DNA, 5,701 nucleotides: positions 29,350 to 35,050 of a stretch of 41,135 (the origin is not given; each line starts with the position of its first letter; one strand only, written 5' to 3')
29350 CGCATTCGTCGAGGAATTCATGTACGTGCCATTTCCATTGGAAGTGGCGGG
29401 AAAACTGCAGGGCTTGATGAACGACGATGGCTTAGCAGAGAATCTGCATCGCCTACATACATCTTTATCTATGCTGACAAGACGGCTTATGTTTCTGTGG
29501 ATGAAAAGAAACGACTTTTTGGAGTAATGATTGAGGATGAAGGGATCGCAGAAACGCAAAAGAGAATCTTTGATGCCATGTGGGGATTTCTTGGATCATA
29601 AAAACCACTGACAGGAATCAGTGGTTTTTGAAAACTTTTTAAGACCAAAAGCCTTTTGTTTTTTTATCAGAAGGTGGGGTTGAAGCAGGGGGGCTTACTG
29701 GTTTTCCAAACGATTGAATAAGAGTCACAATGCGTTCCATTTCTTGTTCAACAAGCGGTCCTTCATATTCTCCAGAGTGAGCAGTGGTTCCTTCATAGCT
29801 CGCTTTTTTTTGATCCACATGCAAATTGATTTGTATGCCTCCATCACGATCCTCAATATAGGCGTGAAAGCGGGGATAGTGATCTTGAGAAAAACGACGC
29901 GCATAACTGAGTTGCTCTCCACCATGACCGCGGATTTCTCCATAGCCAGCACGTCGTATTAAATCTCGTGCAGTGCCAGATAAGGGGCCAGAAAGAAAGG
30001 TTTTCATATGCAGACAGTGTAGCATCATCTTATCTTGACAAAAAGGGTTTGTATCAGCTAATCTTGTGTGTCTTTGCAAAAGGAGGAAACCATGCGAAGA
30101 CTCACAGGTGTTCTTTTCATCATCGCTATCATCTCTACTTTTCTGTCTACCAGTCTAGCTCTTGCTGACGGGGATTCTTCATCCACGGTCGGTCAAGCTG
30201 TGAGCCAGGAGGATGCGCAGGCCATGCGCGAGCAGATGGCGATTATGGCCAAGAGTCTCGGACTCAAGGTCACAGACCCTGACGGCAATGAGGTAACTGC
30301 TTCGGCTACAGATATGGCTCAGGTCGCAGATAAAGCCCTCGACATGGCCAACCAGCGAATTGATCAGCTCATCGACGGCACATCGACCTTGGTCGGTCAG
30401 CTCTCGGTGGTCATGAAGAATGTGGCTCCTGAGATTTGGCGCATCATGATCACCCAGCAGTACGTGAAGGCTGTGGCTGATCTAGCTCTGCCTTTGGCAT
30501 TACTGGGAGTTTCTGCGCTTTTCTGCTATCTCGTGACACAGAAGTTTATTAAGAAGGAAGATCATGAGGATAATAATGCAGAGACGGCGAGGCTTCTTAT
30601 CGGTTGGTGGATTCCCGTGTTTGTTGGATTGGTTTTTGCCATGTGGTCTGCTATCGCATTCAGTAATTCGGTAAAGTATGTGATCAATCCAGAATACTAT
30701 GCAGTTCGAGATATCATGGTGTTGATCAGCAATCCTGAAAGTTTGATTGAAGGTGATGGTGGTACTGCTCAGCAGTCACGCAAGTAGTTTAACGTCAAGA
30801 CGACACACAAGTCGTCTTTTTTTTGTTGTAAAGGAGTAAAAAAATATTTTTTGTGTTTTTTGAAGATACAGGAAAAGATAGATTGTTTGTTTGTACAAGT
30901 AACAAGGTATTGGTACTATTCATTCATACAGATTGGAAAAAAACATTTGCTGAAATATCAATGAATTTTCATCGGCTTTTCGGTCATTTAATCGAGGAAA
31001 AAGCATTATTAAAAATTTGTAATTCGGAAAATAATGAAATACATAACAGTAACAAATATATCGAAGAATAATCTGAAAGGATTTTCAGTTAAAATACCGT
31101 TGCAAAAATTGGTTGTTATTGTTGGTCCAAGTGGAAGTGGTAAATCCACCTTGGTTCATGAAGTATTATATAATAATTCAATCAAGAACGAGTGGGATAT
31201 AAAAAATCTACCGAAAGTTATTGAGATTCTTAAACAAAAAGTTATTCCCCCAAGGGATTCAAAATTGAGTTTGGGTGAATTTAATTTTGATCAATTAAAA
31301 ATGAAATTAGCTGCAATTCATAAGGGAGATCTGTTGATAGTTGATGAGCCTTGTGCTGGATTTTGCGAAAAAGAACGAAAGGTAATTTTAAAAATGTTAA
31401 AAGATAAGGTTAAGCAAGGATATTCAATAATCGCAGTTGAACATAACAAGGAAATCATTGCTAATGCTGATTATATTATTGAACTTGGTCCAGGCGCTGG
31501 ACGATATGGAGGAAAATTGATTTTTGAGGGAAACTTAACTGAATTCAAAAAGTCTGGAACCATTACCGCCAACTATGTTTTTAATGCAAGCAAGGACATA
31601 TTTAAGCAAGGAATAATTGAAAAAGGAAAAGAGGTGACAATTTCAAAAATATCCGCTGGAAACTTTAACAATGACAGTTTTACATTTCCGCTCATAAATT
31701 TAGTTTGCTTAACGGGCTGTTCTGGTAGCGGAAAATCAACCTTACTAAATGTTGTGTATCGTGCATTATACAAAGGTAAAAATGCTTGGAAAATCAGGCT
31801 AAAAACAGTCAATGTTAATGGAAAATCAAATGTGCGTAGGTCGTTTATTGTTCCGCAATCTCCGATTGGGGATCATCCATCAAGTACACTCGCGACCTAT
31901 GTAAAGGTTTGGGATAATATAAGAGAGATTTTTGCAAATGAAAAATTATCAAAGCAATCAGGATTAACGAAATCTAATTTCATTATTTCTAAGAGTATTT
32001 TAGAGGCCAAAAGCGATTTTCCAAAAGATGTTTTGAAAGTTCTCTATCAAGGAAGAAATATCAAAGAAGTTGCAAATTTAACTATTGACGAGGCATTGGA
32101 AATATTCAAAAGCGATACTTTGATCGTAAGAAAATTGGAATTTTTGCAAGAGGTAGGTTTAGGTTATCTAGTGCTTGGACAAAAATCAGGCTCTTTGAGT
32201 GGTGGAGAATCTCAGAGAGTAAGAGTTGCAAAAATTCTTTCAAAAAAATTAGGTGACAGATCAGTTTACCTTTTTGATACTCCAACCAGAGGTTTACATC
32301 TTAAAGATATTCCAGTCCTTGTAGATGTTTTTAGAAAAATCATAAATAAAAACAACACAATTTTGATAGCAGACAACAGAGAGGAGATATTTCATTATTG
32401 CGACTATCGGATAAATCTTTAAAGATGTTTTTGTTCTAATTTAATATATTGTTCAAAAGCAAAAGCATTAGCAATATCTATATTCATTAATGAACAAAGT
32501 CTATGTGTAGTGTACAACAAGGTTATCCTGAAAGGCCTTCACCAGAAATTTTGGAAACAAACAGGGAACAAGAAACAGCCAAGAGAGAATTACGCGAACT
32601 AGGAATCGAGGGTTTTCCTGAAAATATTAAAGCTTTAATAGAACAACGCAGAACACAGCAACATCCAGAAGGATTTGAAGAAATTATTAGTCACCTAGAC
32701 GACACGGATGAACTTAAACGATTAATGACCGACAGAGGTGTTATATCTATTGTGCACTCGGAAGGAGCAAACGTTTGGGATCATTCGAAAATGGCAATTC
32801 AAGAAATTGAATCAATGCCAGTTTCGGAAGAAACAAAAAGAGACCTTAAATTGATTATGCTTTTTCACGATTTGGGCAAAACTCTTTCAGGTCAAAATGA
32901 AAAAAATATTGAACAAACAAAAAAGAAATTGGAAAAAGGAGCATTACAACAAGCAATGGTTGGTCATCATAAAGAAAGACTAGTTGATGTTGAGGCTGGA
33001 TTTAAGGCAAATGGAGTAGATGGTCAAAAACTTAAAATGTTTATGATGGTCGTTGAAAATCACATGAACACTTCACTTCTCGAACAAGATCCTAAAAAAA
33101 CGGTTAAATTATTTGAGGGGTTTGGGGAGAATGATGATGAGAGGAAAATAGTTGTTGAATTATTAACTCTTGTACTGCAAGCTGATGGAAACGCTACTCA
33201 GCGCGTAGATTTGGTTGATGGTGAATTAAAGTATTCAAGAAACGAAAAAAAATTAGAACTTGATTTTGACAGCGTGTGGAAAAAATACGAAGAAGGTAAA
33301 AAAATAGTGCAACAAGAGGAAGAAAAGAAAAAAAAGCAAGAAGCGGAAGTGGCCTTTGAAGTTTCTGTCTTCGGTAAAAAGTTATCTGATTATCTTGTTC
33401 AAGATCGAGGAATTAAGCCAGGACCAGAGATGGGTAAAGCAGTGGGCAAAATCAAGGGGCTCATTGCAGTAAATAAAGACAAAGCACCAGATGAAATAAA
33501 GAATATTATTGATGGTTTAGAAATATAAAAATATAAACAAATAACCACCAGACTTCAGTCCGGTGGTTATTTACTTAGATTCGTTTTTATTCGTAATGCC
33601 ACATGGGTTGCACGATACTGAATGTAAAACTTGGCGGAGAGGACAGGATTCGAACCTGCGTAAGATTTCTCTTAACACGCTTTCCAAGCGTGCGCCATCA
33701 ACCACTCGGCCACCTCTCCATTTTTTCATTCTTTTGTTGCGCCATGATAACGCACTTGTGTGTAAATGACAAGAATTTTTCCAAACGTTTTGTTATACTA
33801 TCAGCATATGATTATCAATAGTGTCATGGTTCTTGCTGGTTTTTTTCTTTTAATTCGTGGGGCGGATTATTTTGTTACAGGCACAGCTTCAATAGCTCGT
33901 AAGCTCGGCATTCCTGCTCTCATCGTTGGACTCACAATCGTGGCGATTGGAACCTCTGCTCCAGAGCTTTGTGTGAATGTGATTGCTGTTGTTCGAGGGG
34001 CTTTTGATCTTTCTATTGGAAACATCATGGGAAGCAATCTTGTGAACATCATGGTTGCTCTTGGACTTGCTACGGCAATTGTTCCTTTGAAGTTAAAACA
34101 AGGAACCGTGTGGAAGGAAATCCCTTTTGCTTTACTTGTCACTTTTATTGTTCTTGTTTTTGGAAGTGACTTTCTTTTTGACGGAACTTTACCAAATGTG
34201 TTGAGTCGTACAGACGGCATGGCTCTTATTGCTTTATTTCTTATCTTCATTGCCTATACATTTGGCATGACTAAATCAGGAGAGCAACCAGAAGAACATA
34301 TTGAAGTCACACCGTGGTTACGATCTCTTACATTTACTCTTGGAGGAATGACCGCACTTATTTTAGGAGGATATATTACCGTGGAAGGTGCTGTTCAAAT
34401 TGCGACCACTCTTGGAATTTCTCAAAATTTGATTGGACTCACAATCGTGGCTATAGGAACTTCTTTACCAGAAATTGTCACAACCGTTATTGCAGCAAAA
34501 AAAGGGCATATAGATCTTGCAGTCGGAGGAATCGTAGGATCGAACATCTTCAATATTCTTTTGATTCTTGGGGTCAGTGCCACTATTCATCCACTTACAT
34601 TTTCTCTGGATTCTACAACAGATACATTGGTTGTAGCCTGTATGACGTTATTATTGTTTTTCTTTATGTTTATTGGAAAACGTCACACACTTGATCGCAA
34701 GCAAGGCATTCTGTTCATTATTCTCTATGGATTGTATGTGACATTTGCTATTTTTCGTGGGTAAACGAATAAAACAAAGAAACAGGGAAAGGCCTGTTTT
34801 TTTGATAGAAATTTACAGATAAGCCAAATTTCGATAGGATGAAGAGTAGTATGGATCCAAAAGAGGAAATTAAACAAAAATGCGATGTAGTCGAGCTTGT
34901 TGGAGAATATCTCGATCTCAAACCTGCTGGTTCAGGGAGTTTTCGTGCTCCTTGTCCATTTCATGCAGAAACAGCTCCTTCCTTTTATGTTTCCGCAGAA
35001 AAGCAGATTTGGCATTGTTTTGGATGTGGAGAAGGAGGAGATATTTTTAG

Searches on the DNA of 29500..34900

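Call 66: search_rna_families(source=window, start=29500, end=34900, threshold=evalue, max_evalue=0.1)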
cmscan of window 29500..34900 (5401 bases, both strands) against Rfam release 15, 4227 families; matches with E-value up to 0.1: 1.
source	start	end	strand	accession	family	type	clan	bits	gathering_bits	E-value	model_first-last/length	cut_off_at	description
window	33635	33719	-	RF00005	tRNA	Gene; tRNA;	CL00001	59.4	29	2.2e-11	1-71/71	no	tRNA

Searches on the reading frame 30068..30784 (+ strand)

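Call 4: search_protein_families(library=pfam, proteins=[window:30068-30784:+], max_evalue=0.1)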
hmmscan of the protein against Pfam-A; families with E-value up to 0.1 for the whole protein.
window:30068-30784:+ (239 aa): 4 families
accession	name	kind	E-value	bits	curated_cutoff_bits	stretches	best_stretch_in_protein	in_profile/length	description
PF04893.22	Yip1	-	0.00097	19.5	28.6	1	135-207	99-149/173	Yip1 domain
PF20098.4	DUF6488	-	0.027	14.8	27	0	16-76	5-64/110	Family of unknown function (DUF6488)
PF17319.7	DUF5362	-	0.043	14.1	25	0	16-66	24-74/94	Family of unknown function (DUF5362)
PF03788.19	LrgA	-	0.062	13.7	28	0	131-190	5-63/94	LrgA family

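Call 5: search_protein_families(library=padloc, proteins=[window:30068-30784:+], max_evalue=0.1)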
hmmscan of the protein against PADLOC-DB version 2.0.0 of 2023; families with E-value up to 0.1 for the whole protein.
window:30068-30784:+ (239 aa): 0 families

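Call 6: search_protein_families(library=ncbifam, proteins=[window:30068-30784:+], max_evalue=0.1)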
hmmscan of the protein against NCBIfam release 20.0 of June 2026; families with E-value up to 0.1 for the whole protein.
window:30068-30784:+ (239 aa): 3 families
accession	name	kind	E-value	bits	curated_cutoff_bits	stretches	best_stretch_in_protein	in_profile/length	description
NF002460.0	PRK01658.1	subfamily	0.027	14.5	112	1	126-189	16-78/122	CidA/LrgA family holin-like protein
NF049997.1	LiaG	equivalog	0.062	12.5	285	1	9-83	1-75/286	LiaG family protein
TIGR03943.1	TIGR03943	equivalog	0.086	12.2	88.8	0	130-202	11-82/221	TIGR03943 family putative permease subunit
